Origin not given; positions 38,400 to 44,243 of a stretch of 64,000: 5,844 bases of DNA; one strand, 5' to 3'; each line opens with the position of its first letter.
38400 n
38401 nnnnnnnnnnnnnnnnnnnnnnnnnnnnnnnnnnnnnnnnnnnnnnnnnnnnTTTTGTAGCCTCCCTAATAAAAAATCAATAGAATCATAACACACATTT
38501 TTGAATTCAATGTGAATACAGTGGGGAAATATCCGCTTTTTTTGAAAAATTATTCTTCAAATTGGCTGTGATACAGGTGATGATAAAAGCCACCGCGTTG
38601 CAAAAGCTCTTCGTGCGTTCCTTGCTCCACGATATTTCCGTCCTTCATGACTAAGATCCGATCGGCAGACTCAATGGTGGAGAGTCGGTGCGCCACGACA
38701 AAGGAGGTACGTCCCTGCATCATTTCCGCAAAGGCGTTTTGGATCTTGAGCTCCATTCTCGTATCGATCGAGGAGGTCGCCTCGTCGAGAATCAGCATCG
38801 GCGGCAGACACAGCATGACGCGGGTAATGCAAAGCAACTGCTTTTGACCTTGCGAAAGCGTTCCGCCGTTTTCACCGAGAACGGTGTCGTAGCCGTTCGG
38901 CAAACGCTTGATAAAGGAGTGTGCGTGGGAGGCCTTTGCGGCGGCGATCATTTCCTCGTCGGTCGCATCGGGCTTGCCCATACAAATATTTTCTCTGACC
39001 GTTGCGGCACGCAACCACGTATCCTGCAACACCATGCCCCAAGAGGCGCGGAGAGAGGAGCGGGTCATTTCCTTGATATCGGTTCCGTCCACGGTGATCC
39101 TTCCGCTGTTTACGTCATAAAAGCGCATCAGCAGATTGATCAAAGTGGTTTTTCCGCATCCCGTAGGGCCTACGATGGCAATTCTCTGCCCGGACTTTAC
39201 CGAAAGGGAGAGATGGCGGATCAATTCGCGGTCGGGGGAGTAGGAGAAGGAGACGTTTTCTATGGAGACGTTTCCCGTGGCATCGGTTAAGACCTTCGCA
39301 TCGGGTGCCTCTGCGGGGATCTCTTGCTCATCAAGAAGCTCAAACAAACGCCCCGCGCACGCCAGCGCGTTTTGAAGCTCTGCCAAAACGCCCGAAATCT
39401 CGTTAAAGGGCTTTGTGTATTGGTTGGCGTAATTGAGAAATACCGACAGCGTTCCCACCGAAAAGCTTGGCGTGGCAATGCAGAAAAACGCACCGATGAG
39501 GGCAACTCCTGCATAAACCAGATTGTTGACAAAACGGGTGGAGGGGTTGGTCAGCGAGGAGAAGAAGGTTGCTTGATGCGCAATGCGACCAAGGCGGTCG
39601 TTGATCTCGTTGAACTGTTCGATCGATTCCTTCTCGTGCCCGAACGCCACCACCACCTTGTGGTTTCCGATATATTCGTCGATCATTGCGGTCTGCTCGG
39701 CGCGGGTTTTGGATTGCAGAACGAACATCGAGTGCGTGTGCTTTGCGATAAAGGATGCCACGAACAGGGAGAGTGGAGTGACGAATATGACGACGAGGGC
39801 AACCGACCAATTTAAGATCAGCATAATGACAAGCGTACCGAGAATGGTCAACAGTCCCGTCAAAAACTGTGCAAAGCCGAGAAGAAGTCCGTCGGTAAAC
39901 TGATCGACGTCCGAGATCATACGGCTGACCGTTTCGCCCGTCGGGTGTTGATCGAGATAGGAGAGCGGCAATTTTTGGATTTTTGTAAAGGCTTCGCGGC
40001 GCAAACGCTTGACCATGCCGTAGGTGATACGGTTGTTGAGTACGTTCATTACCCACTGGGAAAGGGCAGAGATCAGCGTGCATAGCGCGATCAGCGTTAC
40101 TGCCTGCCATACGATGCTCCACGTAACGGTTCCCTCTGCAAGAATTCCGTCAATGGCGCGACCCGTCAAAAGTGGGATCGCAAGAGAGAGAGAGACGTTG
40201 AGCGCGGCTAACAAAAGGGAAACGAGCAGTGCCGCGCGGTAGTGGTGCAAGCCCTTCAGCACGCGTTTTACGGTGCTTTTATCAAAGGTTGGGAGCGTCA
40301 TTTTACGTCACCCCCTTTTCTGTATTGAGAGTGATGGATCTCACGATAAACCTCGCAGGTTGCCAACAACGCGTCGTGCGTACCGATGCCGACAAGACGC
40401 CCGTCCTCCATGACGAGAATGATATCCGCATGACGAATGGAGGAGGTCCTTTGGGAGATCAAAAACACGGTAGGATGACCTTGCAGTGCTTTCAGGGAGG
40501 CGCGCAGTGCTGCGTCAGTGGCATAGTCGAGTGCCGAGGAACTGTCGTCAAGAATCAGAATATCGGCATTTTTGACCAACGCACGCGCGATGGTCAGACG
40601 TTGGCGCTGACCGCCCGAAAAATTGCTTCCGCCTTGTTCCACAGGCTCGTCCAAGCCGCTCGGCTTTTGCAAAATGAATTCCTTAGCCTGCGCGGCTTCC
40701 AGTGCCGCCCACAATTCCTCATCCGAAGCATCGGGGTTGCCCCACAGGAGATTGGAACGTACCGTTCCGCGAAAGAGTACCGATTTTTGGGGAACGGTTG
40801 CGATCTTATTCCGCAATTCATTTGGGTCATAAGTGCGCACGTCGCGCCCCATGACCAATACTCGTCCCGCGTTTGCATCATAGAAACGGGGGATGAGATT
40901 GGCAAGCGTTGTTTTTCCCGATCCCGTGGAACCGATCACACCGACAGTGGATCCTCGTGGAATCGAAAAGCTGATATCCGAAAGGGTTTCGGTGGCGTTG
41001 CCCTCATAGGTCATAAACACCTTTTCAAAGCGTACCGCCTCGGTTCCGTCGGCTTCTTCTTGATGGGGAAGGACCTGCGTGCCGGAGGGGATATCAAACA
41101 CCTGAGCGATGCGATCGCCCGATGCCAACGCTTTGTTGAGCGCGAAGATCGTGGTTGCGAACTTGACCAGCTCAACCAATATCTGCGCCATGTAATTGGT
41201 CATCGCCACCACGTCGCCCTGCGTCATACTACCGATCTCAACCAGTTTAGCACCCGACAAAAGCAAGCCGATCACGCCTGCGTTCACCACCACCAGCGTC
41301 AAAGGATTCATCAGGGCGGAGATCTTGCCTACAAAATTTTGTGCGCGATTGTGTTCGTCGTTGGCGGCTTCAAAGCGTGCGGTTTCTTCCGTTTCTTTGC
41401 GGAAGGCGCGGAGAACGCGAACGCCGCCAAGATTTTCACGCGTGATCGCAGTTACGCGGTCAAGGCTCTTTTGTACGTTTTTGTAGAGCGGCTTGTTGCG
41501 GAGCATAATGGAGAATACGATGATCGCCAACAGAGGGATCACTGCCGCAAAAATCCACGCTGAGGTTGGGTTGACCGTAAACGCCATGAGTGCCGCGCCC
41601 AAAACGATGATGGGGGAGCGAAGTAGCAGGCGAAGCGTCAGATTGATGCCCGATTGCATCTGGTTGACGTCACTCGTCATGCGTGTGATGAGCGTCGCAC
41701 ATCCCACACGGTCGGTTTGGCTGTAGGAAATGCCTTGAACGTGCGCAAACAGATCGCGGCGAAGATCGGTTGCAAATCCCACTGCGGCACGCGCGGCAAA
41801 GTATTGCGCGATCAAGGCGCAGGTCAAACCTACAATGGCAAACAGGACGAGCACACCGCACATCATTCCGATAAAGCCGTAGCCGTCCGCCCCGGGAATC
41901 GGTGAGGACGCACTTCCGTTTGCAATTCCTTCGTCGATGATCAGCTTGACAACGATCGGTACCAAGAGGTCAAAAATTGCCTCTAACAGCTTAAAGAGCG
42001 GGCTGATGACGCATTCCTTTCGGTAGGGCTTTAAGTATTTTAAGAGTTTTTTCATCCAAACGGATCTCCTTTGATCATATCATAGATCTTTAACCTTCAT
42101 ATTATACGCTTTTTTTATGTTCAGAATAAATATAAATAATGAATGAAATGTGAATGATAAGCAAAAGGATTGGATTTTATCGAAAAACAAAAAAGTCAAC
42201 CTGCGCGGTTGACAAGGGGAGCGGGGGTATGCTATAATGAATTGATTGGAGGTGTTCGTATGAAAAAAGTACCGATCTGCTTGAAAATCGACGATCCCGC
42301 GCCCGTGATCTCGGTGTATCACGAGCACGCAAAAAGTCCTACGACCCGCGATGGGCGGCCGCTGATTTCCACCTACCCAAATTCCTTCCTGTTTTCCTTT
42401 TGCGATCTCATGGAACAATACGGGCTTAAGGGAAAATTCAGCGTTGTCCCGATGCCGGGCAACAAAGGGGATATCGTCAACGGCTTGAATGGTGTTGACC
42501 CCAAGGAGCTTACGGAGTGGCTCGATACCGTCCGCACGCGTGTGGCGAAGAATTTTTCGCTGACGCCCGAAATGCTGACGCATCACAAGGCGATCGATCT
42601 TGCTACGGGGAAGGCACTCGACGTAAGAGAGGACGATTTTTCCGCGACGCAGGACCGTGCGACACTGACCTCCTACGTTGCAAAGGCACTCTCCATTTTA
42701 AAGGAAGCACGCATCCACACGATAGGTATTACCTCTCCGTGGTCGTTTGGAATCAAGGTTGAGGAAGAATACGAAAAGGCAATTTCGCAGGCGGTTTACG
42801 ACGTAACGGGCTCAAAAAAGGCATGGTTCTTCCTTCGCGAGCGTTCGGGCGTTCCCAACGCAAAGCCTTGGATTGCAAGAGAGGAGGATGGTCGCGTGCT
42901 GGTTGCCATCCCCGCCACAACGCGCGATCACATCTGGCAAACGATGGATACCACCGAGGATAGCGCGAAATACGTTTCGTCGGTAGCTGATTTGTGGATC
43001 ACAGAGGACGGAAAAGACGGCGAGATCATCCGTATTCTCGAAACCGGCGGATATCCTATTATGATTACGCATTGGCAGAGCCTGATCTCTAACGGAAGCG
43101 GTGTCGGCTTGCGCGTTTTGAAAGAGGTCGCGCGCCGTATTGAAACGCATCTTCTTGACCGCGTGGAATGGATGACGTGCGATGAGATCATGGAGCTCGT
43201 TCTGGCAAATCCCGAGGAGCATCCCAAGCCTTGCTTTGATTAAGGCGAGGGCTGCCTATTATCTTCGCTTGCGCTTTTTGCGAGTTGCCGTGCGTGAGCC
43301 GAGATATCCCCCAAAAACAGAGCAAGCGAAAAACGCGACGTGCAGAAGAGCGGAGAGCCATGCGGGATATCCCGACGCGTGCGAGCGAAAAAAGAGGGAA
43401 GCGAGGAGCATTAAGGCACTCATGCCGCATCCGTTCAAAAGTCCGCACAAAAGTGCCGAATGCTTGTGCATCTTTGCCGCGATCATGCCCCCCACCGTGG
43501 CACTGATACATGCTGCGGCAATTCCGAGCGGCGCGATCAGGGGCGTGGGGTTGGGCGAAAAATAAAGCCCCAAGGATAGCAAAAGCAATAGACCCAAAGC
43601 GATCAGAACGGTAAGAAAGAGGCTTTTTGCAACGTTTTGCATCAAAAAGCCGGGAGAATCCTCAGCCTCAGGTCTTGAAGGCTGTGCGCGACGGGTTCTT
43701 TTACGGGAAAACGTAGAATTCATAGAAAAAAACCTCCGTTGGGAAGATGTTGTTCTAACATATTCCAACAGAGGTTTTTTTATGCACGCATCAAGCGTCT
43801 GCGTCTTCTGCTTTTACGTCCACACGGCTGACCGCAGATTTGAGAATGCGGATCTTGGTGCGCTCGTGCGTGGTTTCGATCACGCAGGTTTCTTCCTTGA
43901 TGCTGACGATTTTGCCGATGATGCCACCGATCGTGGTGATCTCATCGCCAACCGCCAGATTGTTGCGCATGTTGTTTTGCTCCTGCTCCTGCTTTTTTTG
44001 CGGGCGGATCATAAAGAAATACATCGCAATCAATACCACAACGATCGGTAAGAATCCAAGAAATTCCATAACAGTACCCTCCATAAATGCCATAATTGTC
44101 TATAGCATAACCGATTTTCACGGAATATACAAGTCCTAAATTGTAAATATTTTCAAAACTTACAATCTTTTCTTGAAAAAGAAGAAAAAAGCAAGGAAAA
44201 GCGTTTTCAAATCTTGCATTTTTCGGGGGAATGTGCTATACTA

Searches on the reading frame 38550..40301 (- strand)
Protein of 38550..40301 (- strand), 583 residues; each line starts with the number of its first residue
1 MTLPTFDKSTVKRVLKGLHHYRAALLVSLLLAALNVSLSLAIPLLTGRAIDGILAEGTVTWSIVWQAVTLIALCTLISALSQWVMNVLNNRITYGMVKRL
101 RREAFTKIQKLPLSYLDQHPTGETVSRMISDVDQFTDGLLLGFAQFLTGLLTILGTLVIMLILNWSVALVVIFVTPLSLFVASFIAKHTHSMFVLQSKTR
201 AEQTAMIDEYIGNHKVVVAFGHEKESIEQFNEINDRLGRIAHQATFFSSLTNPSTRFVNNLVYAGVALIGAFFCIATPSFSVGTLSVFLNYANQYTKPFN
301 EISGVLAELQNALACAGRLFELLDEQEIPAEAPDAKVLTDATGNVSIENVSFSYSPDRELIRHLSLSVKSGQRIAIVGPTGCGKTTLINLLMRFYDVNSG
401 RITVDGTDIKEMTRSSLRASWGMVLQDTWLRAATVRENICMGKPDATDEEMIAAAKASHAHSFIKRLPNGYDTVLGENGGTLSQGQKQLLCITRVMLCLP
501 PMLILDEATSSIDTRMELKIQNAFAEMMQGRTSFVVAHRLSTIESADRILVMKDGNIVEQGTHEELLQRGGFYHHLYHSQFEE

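Call 34: search_protein_families(library=ncbifam, proteins=[window:38550-40301:-], max_evalue=0.00001)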
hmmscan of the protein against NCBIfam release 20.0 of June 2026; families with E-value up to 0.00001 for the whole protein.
window:38550-40301:- (583 aa): 178 families (the best 25 are shown)
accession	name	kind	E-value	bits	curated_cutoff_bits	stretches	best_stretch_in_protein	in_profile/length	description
TIGR02203.1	MsbA_lipidA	equivalog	1e-127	427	602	1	12-583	3-572/572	lipid A export permease/ATP-binding protein MsbA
NF052233.1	CphA_assoc_ABC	equivalog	5.6e-123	411.9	880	1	11-582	172-745/766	cyanophycin metabolism-associated ABC transporter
TIGR02204.1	MsbA_rel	hypoth_equivalog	1.1e-122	410.6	780.4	1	13-581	8-576/576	ABC transporter, permease/ATP-binding protein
NF010178.0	PRK13657.1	equivalog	2.7e-115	386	733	1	12-581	8-571/588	glucan ABC transporter ATP-binding protein/ permease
TIGR00958.1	3a01208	subfamily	5.7e-112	375.3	874.6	1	9-576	147-710/711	antigen peptide transporter 2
NF008381.0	PRK11176.1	equivalog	8.4e-110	367.8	867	1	9-582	11-581/582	lipid A ABC transporter ATP-binding protein/permease MsbA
NF045513.1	HepA_fam_ABC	equivalog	1e-101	341.3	725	1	53-580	83-609/610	heterocyst formation ABC transporter subunit HepA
NF008056.1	PRK10790.1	equivalog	1.1e-98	331.2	746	1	9-580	9-575/584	SmdB family multidrug efflux ABC transporter permease/ATP-binding protein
TIGR01846.1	type_I_sec_HlyB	subfamily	3.3e-98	329.8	725.55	1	13-581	133-693/694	type I secretion system permease/ATPase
TIGR01192.1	chvA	subfamily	1.4e-93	314.5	585.4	1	12-577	8-567/585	glucan export ABC transporter ATP-binding protein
TIGR03796.1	NHLM_micro_ABC1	equivalog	1.7e-90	304.2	853.3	1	8-576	139-708/710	NHLP family bacteriocin export ABC transporter peptidase/permease/ATPase subunit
TIGR03375.1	type_I_sec_LssB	subfamily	1.2e-86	291.5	693.1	1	18-568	148-690/696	type I secretion system permease/ATPase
TIGR03797.1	NHLM_micro_ABC2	equivalog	3e-83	280.5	709.4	1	13-580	125-685/686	NHLP bacteriocin export ABC transporter permease/ATPase subunit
NF000475.1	tet_ABC_46_B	exception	9.5e-80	268.8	1250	1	11-576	4-570/578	tetracycline efflux ABC transporter Tet(46) subunit B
NF008055.0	PRK10789.1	equivalog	2.2e-78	264.2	845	1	20-580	17-571/590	SmdA family multidrug ABC transporter permease/ATP-binding protein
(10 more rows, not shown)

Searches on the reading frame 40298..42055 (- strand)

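Call 34: search_protein_families(library=ncbifam, proteins=[window:40298-42055:-], max_evalue=0.00001)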
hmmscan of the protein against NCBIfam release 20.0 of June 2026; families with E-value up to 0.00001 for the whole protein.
window:40298-42055:- (585 aa): 181 families (the best 25 are shown)
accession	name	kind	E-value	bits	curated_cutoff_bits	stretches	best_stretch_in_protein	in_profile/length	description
TIGR02203.1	MsbA_lipidA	equivalog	6.6e-113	378.1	602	1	2-579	3-571/572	lipid A export permease/ATP-binding protein MsbA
TIGR02204.1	MsbA_rel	hypoth_equivalog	2.8e-107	359.8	780.4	1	2-577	7-575/576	ABC transporter, permease/ATP-binding protein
NF008381.0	PRK11176.1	equivalog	7.1e-90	302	867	1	2-579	14-581/582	lipid A ABC transporter ATP-binding protein/permease MsbA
NF052233.1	CphA_assoc_ABC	equivalog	9.1e-87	292.1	880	1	3-580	174-746/766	cyanophycin metabolism-associated ABC transporter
NF010178.0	PRK13657.1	equivalog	1.7e-85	287.7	733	1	3-577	9-570/588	glucan ABC transporter ATP-binding protein/ permease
NF045513.1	HepA_fam_ABC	equivalog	2.6e-84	283.8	725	1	67-574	99-606/610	heterocyst formation ABC transporter subunit HepA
TIGR01846.1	type_I_sec_HlyB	subfamily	2.6e-82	277.2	725.55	1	23-577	149-692/694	type I secretion system permease/ATPase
TIGR00958.1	3a01208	subfamily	5.9e-81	272.7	874.6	1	2-572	150-709/711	antigen peptide transporter 2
TIGR03375.1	type_I_sec_LssB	subfamily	1.4e-78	264.9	693.1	1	74-566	200-691/696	type I secretion system permease/ATPase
NF008056.1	PRK10790.1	equivalog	1.2e-73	248.6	746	1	1-576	11-574/584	SmdB family multidrug efflux ABC transporter permease/ATP-binding protein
TIGR03796.1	NHLM_micro_ABC1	equivalog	1.6e-71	241.5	853.3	1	4-572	145-707/710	NHLP family bacteriocin export ABC transporter peptidase/permease/ATPase subunit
NF008364.0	PRK11160.1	equivalog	1.1e-70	238.9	630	1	1-575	1-573/575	heme ABC transporter ATP-binding protein/permease CydC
TIGR02857.1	CydD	equivalog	2e-69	234.9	435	1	14-549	4-529/529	thiol reductant ABC exporter subunit CydD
TIGR01192.1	chvA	subfamily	9.9e-68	229.2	585.4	1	87-565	80-558/585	glucan export ABC transporter ATP-binding protein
NF008055.0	PRK10789.1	equivalog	3e-67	227.4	845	1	22-577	25-571/590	SmdA family multidrug ABC transporter permease/ATP-binding protein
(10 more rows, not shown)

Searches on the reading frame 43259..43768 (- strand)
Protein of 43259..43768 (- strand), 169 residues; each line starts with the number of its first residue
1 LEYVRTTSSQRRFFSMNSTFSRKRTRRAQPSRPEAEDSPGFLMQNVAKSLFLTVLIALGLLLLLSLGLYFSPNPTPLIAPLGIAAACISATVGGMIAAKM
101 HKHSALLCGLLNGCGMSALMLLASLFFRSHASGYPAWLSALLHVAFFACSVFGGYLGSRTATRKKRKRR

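Call 34: search_protein_families(library=ncbifam, proteins=[window:43259-43768:-], max_evalue=0.00001)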
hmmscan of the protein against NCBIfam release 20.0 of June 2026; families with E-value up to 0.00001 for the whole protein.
window:43259-43768:- (169 aa): 1 family
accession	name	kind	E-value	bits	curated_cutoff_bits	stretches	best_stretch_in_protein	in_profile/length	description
TIGR04086.1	TIGR04086_membr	hypoth_equivalog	1.3e-15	57.6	30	1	45-158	2-113/115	TIGR04086 family membrane protein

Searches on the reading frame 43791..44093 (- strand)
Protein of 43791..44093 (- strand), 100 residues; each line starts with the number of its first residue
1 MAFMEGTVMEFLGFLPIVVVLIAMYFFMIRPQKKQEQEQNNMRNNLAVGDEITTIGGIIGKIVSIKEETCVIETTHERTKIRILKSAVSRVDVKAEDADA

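Call 34: search_protein_families(library=ncbifam, proteins=[window:43791-44093:-], max_evalue=0.00001)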
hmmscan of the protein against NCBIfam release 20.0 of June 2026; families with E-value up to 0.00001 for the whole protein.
window:43791-44093:- (100 aa): 2 families
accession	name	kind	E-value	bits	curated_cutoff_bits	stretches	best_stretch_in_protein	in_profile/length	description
TIGR00739.1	yajC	equivalog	1.2e-23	83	44.2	1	14-91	6-82/84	preprotein translocase subunit YajC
NF005100.0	PRK06531.1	equivalog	1.1e-12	47.8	129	1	15-66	6-57/121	preprotein translocase subunit YajC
